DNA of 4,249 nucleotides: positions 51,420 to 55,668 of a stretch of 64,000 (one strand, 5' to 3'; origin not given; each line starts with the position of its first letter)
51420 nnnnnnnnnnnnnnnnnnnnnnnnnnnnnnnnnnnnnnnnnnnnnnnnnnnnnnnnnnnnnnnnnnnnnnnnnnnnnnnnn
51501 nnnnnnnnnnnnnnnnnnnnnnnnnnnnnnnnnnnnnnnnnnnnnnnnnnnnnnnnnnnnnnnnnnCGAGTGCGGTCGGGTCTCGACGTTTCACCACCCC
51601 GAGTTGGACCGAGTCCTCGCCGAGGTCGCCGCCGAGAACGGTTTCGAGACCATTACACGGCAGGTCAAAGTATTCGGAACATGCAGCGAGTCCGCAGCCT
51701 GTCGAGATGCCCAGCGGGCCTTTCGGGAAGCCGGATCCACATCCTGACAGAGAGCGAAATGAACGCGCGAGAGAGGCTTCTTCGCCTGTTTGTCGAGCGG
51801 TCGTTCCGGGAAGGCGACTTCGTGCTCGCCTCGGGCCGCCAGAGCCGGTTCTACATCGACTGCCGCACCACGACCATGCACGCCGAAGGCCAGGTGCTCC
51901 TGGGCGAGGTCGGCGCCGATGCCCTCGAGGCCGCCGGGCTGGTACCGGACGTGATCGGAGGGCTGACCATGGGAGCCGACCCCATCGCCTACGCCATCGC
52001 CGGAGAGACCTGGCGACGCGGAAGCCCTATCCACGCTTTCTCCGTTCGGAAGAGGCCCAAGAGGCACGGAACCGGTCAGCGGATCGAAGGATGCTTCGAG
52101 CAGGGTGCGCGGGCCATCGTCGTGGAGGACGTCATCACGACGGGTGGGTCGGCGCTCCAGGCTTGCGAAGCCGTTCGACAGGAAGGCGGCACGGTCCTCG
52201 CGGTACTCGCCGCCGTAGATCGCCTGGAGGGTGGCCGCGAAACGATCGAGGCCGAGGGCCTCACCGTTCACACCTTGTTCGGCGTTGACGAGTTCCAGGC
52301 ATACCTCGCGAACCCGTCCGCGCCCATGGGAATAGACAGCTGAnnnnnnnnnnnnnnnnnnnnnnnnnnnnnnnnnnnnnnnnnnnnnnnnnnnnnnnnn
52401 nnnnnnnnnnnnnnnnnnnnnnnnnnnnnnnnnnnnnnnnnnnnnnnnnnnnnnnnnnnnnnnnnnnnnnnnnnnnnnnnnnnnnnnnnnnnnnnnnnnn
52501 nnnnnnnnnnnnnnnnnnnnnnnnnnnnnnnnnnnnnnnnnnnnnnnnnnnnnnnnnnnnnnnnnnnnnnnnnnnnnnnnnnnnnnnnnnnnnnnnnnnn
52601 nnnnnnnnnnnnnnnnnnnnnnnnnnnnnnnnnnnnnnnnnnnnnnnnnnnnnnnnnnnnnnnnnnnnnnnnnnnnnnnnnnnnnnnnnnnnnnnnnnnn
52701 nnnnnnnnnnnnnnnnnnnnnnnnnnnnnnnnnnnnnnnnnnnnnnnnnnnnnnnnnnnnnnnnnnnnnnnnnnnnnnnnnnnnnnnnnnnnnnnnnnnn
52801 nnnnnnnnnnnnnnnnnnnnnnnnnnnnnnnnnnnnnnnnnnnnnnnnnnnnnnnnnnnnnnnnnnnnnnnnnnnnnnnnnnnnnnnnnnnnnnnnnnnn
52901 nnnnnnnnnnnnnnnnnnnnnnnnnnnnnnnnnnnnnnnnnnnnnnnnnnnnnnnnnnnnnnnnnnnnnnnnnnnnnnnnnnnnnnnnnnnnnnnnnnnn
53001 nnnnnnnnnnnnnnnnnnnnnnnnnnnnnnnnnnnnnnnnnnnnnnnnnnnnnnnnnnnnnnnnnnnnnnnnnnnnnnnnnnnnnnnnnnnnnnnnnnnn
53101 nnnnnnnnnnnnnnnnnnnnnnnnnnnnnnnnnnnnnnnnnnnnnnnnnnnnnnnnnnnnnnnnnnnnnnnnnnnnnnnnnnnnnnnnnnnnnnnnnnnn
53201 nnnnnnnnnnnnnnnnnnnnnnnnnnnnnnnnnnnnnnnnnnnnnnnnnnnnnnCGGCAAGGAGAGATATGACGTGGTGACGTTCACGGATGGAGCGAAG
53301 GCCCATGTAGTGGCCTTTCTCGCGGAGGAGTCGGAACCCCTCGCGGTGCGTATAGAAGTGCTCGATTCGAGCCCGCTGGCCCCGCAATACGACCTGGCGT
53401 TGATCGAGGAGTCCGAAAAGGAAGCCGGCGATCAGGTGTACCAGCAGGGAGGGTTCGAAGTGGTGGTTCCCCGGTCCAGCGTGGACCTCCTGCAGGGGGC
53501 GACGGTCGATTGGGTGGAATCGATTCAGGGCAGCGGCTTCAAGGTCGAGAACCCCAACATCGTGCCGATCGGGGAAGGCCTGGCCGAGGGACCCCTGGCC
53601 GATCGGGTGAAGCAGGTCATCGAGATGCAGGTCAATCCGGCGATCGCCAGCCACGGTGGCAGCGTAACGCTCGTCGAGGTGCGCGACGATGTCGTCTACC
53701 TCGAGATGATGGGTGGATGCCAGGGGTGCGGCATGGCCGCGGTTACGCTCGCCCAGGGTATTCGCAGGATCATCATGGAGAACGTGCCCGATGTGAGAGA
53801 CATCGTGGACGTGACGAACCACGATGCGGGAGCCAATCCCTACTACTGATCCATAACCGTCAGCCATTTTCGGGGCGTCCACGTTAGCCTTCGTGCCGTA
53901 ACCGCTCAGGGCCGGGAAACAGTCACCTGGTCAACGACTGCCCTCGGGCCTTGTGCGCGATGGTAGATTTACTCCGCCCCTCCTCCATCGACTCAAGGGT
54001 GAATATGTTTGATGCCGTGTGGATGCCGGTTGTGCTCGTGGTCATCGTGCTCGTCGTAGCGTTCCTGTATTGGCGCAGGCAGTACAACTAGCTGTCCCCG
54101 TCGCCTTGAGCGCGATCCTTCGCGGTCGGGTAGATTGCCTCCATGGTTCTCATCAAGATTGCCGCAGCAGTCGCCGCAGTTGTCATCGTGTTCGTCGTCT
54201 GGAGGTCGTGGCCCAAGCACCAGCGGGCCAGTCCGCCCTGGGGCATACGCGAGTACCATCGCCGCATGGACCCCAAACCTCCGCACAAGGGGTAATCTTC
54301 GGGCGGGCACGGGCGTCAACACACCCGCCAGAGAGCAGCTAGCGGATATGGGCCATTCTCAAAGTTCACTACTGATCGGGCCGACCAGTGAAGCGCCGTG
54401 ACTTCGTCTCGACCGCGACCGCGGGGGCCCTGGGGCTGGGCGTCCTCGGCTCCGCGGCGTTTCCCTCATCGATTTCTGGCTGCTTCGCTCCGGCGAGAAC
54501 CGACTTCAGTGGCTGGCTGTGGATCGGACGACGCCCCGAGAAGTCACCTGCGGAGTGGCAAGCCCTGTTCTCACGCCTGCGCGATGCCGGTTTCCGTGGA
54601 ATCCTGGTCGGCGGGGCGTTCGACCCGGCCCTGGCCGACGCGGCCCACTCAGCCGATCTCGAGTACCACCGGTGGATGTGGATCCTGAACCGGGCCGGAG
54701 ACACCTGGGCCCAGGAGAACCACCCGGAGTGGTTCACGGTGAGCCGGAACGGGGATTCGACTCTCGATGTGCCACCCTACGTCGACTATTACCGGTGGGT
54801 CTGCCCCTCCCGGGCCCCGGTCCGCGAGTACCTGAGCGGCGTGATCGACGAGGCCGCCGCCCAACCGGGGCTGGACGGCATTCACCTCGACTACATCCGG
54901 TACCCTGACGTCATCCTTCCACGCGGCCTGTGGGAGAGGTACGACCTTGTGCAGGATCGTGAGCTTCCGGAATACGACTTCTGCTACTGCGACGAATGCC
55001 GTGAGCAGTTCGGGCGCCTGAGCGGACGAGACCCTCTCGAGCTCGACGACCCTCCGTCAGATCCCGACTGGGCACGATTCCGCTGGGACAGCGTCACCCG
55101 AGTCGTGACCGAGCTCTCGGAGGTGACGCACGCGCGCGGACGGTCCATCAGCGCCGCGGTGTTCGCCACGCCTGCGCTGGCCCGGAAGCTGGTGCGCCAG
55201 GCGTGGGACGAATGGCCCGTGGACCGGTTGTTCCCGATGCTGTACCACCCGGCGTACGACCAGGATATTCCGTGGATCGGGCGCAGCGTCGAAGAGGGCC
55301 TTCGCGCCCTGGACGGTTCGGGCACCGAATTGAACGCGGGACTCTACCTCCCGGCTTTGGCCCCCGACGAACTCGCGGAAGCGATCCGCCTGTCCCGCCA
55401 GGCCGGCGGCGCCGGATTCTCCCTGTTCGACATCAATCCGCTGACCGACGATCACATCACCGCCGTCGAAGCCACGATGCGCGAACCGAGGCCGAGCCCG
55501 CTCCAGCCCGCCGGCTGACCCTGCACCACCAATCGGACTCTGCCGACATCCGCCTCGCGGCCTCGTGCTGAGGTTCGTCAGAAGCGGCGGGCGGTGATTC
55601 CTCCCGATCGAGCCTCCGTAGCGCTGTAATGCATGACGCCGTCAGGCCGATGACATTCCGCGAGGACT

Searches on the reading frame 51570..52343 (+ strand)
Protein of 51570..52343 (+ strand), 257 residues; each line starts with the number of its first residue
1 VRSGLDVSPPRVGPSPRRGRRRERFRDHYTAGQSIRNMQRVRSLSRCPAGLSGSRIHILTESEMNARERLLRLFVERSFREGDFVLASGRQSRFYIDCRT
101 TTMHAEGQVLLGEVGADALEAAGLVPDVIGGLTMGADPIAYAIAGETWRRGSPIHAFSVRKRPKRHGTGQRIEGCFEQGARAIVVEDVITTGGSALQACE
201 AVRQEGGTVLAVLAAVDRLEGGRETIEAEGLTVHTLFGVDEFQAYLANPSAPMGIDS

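Call 9: search_protein_families(library=pfam, proteins=[window:51570-52343:+], max_evalue=0.001)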
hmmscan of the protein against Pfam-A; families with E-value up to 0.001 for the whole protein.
window:51570-52343:+ (257 aa): 1 family
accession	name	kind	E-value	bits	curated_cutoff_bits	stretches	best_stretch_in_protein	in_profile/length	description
PF00156.33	Pribosyltran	-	0.00016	21.5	26.3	1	125-222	29-130/158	Phosphoribosyl transferase domain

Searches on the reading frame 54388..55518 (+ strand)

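Call 9: search_protein_families(library=pfam, proteins=[window:54388-55518:+], max_evalue=0.001)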
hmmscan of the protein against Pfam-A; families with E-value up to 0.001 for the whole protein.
window:54388-55518:+ (376 aa): 3 families
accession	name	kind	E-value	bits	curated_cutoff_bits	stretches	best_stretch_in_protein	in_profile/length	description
PF13200.12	DUF4015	-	5.9e-06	26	27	1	105-293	86-233/313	Putative glycosyl hydrolase domain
PF02638.21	GHL10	-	2e-05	24.3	27.9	1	83-261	76-230/311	Glycosyl hydrolase-like 10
PF14871.12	GHL6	-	4.9e-05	24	35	1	106-168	70-131/132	Hypothetical glycosyl hydrolase 6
